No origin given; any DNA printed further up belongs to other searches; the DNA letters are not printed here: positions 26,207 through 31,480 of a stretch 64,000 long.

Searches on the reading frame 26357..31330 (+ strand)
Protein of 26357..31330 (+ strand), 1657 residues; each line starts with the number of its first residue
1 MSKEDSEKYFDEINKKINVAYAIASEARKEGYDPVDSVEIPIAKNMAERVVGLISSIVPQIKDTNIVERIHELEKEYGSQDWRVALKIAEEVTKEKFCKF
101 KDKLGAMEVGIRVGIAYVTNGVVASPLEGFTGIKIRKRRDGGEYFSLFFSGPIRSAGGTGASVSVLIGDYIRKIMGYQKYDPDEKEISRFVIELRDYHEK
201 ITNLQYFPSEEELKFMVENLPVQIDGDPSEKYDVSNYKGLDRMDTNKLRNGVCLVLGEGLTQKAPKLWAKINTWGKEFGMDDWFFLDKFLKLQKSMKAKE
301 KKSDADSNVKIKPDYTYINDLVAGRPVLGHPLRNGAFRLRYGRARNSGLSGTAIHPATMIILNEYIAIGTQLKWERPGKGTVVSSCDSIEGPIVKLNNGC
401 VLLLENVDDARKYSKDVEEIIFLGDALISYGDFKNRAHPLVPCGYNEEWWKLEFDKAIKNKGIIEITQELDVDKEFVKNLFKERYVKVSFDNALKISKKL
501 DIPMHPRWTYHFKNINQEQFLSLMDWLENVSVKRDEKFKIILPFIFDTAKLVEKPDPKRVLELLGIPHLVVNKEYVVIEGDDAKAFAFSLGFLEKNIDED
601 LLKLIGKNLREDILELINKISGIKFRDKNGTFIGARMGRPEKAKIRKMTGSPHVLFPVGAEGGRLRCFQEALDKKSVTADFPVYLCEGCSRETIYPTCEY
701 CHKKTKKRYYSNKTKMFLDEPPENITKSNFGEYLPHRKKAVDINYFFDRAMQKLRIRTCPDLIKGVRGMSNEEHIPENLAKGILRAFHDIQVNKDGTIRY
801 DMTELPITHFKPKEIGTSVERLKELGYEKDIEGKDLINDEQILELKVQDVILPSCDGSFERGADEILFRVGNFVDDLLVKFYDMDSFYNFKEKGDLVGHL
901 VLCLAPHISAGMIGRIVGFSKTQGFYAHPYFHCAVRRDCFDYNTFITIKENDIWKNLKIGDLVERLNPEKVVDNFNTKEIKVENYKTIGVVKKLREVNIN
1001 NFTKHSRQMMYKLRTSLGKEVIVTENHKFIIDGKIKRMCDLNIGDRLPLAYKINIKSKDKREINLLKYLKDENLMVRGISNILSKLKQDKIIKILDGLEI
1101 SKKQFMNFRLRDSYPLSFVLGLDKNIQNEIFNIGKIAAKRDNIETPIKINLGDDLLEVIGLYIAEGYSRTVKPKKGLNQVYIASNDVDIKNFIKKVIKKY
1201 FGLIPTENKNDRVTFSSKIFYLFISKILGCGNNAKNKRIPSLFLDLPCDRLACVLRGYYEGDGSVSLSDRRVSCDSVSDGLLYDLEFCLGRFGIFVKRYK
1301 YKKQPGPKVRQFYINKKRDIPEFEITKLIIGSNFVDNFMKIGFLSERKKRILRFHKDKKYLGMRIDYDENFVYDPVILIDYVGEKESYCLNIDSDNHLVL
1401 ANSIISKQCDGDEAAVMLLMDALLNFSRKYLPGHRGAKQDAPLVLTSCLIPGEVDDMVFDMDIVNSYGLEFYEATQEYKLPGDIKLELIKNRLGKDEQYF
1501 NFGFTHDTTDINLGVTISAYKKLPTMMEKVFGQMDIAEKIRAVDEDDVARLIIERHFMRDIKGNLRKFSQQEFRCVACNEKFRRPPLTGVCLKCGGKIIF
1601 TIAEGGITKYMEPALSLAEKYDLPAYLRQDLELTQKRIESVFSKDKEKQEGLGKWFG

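Call 12: search_protein_families(library=pfam, proteins=[window:26357-31330:+], max_evalue=0.001)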
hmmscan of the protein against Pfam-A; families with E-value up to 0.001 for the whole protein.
window:26357-31330:+ (1657 aa): 5 families
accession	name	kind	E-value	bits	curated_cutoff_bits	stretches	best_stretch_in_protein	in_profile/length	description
PF24846.1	PolC_DP2_cat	-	1.2e-117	392.6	24.3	2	761-939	6-177/299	DNA polymerase II large subunit DP2, catalytic domain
PF24844.1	PolC_DP2_central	-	8.9e-114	380.7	24.3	1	306-716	3-368/372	DNA polymerase II large subunit DP2, central domain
PF03833.19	PolC_DP2_N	-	2.9e-87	292.7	24.3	1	8-290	1-269/271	DNA polymerase II large subunit DP2, N-terminal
PF14528.11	LAGLIDADG_3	-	1.7e-14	54.3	22.5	1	1254-1323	6-77/82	LAGLIDADG-like domain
PF14890.11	Intein_splicing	-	4.6e-10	40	35.8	1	955-1405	9-152/155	Intein splicing domain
